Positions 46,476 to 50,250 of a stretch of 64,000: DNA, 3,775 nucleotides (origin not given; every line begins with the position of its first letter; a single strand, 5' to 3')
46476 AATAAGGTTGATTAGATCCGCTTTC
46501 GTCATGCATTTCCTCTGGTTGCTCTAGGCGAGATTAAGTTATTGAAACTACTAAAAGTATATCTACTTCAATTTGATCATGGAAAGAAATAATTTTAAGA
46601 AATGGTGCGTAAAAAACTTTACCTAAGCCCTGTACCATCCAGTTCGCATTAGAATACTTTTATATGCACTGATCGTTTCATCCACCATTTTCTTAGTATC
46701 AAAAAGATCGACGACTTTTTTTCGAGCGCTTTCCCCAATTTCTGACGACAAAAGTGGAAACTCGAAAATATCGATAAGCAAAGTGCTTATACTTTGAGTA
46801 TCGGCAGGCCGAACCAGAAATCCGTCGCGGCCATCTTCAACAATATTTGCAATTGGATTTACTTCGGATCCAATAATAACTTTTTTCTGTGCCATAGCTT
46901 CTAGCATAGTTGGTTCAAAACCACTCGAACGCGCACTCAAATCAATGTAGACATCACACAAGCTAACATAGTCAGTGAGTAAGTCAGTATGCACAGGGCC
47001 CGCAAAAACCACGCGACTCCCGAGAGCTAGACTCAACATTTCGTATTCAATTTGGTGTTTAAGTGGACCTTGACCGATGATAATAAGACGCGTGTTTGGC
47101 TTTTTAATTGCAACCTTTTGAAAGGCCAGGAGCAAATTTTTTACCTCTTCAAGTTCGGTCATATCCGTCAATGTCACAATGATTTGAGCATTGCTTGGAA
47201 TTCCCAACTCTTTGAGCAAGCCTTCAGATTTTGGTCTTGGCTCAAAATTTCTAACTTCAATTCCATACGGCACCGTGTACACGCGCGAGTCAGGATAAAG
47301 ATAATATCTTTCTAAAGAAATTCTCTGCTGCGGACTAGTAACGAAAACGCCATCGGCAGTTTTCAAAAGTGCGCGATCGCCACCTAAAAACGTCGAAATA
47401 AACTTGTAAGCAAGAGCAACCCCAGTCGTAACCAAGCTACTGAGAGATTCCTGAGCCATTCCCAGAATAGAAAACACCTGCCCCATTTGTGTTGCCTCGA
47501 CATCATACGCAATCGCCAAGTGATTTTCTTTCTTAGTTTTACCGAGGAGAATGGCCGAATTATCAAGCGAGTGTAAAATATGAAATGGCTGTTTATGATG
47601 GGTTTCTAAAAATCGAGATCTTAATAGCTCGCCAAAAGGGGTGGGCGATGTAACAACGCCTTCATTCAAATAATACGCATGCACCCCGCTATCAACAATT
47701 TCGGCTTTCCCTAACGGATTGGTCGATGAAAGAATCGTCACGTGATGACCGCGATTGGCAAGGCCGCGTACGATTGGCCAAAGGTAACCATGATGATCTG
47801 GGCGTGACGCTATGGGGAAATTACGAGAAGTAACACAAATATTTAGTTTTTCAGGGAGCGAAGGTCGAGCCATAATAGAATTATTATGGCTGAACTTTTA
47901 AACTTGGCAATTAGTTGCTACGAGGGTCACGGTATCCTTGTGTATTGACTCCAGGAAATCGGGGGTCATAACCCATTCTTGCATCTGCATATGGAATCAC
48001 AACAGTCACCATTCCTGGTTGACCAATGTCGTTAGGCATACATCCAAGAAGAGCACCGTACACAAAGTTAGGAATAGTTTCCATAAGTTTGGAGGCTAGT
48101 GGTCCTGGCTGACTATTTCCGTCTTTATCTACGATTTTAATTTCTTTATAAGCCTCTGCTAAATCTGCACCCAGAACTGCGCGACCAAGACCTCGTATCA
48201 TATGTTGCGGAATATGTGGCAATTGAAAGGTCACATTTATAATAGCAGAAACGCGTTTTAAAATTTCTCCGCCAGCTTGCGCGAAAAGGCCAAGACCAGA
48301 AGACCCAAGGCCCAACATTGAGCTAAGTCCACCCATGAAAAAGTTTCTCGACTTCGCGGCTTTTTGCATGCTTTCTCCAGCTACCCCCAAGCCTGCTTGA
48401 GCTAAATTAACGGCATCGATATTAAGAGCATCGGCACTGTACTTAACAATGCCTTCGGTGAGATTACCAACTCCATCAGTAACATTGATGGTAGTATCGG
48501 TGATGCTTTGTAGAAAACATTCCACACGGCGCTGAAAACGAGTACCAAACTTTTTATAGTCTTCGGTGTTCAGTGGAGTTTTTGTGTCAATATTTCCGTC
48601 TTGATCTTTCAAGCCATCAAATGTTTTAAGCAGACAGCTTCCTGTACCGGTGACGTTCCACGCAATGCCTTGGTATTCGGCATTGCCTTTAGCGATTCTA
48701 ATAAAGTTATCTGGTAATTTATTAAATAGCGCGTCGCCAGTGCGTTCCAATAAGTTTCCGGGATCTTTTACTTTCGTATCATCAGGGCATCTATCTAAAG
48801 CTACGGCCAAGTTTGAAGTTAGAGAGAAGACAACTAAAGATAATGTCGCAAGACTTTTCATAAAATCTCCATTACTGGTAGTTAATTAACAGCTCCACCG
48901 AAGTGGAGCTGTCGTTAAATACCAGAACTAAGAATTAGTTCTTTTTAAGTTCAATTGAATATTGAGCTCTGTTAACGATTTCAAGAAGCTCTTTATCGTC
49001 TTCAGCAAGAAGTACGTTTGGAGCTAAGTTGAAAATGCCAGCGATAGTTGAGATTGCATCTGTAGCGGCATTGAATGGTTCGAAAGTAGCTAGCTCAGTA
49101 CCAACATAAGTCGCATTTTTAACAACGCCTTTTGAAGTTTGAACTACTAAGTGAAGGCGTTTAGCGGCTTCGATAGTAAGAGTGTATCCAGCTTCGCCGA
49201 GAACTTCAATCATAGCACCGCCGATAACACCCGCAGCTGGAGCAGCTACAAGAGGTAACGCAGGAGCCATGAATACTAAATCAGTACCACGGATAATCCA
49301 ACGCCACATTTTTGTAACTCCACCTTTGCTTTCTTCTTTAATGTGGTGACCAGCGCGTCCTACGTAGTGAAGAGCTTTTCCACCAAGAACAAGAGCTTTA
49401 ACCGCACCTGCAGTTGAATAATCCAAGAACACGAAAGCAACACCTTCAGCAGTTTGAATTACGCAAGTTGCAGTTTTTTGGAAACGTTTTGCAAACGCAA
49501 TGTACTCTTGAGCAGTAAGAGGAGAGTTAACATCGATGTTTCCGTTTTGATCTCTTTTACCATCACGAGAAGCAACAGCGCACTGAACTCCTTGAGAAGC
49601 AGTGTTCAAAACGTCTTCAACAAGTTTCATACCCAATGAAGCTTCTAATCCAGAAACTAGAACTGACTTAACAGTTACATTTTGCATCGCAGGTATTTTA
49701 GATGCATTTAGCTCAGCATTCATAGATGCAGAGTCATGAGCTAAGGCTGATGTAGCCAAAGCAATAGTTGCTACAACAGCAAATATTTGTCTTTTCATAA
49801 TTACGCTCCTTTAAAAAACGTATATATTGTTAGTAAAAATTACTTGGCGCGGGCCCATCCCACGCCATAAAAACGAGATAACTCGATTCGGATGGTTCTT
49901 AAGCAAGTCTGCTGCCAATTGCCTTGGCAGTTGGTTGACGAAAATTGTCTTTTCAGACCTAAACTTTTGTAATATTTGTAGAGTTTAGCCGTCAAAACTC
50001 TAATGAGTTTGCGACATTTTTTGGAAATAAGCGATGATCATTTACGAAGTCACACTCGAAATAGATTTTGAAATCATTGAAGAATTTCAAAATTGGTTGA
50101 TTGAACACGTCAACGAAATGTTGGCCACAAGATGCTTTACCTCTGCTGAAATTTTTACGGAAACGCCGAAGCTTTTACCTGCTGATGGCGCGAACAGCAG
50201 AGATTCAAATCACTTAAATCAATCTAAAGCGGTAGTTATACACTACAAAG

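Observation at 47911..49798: Tandem paralogous secreted proteins (P2, P3) sharing a Cys-bounded conserved block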

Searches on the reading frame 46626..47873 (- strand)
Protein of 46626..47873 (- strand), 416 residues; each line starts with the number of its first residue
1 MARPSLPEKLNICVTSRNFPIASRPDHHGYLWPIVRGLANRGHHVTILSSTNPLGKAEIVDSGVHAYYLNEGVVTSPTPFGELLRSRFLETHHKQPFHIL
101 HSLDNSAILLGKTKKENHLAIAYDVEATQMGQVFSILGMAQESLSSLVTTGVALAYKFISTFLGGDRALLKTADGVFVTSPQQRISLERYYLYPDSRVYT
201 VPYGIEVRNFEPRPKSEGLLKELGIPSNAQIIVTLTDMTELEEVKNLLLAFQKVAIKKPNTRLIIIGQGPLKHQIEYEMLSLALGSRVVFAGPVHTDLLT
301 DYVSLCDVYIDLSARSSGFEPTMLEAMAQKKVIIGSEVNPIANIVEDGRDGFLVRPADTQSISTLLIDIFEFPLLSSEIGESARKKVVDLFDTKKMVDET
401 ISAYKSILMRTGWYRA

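Call 28: find_related_loci(query=A4, collection=genome_contigs, flank=10000)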
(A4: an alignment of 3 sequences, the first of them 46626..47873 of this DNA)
Query A4 (416 aa) in genome_contigs; peptide patterns used: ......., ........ (x = any residue, [..] = any of these).
79 stretches matched a pattern; 5 encode a relative of the query (tblastn E <= 1e-3); 5 distinct loci.
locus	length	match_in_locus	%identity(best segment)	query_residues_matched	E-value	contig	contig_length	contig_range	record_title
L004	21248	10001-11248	90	1-416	0e+0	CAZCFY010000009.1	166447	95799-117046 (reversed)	MAG TPA_asm: uncultured Bdellovibrionales bacterium isolate SRP287453_co1_314 genome assembly, contig: NODE_74_length_16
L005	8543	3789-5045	56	1-415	6e-163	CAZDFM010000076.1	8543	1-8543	MAG TPA_asm: uncultured Pseudobdellovibrionaceae bacterium isolate SRP329715_co2_126 genome assembly, contig: NODE_14588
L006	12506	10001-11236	49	1-415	2e-129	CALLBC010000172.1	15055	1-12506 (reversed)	MAG: uncultured Bdellovibrionales bacterium isolate L4_Bin_Bin_62_1 genome assembly, contig: c_000000623114, whole genom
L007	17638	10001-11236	42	1-415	5e-117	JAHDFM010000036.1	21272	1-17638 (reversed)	MAG: Bdellovibrionales bacterium isolate MAG-22 RZ_7036, whole genome shotgun sequence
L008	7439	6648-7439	52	5-268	1e-90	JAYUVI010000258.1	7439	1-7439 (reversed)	MAG: Bdellovibrionales bacterium isolate GL124_DN_metabinner_1 GL124_DN_metabinner_1_257, whole genome shotgun sequence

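Call 70: search_protein_families(library=pfam, proteins=[L004:6823-7638:+, L004:9096-9938:+, L004:7934-9013:+, L004:4939-5955:+], max_evalue=1)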
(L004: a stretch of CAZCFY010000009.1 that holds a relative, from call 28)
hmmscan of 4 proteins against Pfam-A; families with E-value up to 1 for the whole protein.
L004:6823-7638:+ (272 aa): 0 families

L004:9096-9938:+ (281 aa): 1 family
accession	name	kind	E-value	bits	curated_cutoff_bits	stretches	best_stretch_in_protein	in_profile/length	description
PF25814.1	fn3_SORL1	-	0.18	12.3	27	1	149-207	3-59/90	SORL1-like, fn3 domain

L004:7934-9013:+ (360 aa): 5 families
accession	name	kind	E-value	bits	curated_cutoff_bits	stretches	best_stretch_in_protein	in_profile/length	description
PF01844.29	HNH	-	6.2e-11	42.7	21.4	1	306-344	1-43/47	HNH endonuclease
PF14279.12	HNH_5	-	4.3e-07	30.2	27.5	1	306-344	1-42/56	HNH endonuclease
PF02945.21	Endonuclease_7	-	0.00072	19.9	23.6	1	290-345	10-63/82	Recombination endonuclease VII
PF08376.15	NIT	-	0.038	14.8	24.9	1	73-170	102-204/239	Nitrate and nitrite sensing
PF02720.22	DUF222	-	0.058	13.1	24.4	1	50-111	39-101/306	Domain of unknown function (DUF222)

L004:4939-5955:+ (339 aa): 0 families

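Call 78: find_related_loci(query=A4, collection=metagenome_contigs, flank=8000)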
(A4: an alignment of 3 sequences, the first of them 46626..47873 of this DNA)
Query A4 (416 aa) in metagenome_contigs; peptide patterns used: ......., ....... (x = any residue, [..] = any of these).
599 stretches matched a pattern (row limit reached: there are more); 99 encode a relative of the query (tblastn E <= 1e-3); the best 80 are kept; 80 distinct loci.
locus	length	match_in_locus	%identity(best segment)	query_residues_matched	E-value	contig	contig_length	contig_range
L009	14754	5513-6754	66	1-414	0e+0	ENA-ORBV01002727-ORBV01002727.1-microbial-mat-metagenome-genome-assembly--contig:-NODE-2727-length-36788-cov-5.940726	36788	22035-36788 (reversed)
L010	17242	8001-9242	66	1-414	0e+0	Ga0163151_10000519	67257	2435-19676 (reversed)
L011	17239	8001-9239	56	3-414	2e-161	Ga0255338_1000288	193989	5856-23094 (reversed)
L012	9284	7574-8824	56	1-415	4e-161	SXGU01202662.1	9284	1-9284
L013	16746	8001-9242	56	3-415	3e-159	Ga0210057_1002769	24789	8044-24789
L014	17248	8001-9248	56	1-415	7e-159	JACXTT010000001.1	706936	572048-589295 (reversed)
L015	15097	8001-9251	55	1-415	2e-157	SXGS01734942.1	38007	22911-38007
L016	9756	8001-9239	54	3-414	8e-157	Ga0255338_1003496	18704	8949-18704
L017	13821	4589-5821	55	6-415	1e-155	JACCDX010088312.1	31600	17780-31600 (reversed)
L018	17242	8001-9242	56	3-415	1e-155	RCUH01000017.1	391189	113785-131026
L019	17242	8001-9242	55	2-414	6e-155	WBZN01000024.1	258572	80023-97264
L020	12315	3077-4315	54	4-414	1e-152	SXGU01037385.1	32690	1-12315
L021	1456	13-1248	54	1-410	9e-167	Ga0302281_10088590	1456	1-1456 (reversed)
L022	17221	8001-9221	55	6-411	2e-152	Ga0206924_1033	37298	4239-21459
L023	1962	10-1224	56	8-410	7e-164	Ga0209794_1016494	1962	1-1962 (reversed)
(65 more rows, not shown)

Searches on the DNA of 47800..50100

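Call 54: search_rna_families(source=window, start=47800, end=50100, threshold=evalue, max_evalue=1)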
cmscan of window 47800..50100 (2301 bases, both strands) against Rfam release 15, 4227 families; matches with E-value up to 1: 1.
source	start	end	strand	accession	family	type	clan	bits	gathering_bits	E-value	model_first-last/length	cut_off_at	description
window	47960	48013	-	RF01022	mir-611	Gene; miRNA;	-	20.6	90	0.31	1-65/65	no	mir-611 microRNA precursor family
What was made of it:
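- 49845..49867 (-): Conserved leader hairpin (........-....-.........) followed by a T-run, between the promoter motif and the P2 start. No Rfam family matches (call 54).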
